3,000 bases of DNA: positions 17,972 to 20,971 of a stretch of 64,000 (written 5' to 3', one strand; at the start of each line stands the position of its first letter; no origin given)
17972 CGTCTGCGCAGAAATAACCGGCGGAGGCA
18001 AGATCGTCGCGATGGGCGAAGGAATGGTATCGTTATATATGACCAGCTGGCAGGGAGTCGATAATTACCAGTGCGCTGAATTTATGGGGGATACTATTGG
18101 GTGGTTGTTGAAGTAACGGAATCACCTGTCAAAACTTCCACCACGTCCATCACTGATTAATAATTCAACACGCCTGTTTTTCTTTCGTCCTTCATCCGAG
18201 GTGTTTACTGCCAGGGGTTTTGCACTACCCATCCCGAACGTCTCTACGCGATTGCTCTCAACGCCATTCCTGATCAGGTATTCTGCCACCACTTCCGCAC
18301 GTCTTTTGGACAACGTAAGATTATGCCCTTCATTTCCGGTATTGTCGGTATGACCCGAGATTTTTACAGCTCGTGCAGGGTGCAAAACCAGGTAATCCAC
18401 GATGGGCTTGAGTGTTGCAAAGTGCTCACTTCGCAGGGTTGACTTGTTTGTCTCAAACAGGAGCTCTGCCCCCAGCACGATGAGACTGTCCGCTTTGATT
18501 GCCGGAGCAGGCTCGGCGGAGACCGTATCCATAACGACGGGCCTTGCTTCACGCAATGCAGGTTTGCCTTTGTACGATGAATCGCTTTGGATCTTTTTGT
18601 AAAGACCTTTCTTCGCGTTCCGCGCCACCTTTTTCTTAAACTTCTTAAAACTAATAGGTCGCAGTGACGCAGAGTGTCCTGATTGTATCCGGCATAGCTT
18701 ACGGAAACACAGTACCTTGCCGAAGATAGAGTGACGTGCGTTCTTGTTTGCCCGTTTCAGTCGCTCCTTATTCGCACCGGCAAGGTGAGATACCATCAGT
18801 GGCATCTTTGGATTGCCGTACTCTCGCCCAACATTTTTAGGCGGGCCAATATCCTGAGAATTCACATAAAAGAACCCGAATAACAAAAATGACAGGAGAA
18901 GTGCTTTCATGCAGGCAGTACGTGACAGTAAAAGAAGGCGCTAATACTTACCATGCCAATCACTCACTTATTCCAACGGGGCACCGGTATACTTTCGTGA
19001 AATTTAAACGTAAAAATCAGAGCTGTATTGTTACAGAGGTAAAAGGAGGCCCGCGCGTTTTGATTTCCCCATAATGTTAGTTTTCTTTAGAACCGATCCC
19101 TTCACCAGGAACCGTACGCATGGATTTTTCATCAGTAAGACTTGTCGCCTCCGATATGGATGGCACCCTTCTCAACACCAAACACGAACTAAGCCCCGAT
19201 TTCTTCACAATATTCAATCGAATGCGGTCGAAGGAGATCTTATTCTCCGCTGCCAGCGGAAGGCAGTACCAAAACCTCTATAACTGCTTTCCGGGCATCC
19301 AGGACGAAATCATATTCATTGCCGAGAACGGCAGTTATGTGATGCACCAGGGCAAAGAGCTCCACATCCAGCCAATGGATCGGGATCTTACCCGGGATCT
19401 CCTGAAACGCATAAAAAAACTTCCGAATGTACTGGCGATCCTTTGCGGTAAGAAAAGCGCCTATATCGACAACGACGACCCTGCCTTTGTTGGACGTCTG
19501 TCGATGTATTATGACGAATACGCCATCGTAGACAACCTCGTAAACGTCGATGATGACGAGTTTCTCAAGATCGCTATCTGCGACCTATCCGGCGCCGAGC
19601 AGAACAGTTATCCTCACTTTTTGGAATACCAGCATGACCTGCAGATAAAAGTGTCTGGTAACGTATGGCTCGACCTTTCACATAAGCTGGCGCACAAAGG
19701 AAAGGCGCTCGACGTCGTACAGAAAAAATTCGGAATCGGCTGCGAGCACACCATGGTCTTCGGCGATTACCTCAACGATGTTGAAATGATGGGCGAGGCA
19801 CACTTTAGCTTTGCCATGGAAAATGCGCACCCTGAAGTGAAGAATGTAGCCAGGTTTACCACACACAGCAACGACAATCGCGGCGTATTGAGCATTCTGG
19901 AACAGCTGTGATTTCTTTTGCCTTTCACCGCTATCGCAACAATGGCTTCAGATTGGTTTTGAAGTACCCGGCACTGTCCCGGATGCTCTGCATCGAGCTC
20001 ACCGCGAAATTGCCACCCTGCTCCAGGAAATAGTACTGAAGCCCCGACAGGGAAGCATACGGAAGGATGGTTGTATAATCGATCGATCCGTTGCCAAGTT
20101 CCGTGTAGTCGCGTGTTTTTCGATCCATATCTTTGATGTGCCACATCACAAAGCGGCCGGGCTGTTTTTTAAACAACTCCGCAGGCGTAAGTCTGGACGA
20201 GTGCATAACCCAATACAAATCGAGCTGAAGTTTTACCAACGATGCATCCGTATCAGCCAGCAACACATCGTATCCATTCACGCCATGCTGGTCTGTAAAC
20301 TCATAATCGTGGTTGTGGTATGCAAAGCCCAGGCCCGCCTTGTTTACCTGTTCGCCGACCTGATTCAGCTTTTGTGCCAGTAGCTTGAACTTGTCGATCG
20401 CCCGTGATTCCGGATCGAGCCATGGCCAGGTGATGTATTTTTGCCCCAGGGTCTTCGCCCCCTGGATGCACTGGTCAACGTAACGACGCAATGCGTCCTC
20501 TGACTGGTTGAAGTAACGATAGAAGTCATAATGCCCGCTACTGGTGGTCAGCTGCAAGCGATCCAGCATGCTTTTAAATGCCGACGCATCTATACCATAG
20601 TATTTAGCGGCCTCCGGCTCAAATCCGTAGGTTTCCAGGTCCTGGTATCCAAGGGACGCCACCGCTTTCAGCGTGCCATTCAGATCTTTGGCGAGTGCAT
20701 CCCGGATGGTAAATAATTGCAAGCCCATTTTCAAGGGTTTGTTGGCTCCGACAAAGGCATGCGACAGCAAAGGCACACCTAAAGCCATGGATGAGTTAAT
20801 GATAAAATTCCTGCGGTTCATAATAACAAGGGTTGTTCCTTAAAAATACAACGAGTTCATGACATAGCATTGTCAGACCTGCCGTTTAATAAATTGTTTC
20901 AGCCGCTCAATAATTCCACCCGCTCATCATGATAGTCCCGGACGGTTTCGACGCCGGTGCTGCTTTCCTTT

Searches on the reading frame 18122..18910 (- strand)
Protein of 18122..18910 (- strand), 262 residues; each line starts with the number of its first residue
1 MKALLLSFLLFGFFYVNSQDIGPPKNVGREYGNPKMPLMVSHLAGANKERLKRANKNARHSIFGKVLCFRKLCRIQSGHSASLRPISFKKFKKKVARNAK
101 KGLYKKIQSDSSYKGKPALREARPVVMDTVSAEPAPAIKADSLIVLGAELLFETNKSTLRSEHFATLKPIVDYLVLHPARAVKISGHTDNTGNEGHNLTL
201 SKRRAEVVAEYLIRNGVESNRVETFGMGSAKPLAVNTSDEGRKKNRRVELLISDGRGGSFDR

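Call 57: search_protein_families(library=pfam, proteins=[window:18122-18910:-], max_evalue=0.00001)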
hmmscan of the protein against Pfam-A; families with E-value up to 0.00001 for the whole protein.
window:18122-18910:- (262 aa): 1 family
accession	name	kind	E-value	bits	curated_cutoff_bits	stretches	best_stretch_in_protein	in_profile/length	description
PF00691.25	OmpA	-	3.3e-24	85.5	27.2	1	151-246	1-98/98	OmpA family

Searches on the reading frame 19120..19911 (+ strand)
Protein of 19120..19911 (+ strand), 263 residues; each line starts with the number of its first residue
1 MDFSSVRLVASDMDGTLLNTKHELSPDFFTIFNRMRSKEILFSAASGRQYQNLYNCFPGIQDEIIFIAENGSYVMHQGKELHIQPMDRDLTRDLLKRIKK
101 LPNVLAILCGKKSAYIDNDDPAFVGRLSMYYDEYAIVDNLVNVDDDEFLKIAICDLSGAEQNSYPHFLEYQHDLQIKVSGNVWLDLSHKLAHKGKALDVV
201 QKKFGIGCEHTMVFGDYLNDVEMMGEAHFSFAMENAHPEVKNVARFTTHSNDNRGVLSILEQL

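Call 57: search_protein_families(library=pfam, proteins=[window:19120-19911:+], max_evalue=0.00001)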
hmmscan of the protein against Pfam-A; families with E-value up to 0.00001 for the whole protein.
window:19120-19911:+ (263 aa): 3 families
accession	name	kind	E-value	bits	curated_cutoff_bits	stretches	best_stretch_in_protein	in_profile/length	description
PF08282.18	Hydrolase_3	-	6e-53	180.6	20.9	1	9-260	1-255/255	haloacid dehalogenase-like hydrolase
PF05116.19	S6PP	-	1.6e-11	44.7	20.3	1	173-243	146-217/247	Sucrose-6F-phosphate phosphohydrolase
PF00702.32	Hydrolase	-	2e-06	28.8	26.4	0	6-227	1-190/191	haloacid dehalogenase-like hydrolase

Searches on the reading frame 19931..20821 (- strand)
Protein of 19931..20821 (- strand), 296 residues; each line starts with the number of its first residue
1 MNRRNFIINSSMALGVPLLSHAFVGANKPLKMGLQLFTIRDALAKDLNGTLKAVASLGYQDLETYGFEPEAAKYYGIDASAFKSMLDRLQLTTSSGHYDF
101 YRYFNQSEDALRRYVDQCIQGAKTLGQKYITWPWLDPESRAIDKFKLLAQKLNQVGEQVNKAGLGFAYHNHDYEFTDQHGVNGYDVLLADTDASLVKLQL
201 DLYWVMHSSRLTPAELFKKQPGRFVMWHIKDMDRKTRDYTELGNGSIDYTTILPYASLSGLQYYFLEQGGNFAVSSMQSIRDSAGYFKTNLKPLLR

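Call 57: search_protein_families(library=pfam, proteins=[window:19931-20821:-], max_evalue=0.00001)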
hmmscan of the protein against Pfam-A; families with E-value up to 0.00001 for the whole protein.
window:19931-20821:- (296 aa): 1 family
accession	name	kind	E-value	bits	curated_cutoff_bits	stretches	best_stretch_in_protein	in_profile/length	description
PF01261.30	AP_endonuc_2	-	6.5e-14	52.7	31.1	1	51-253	1-213/249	Xylose isomerase-like TIM barrel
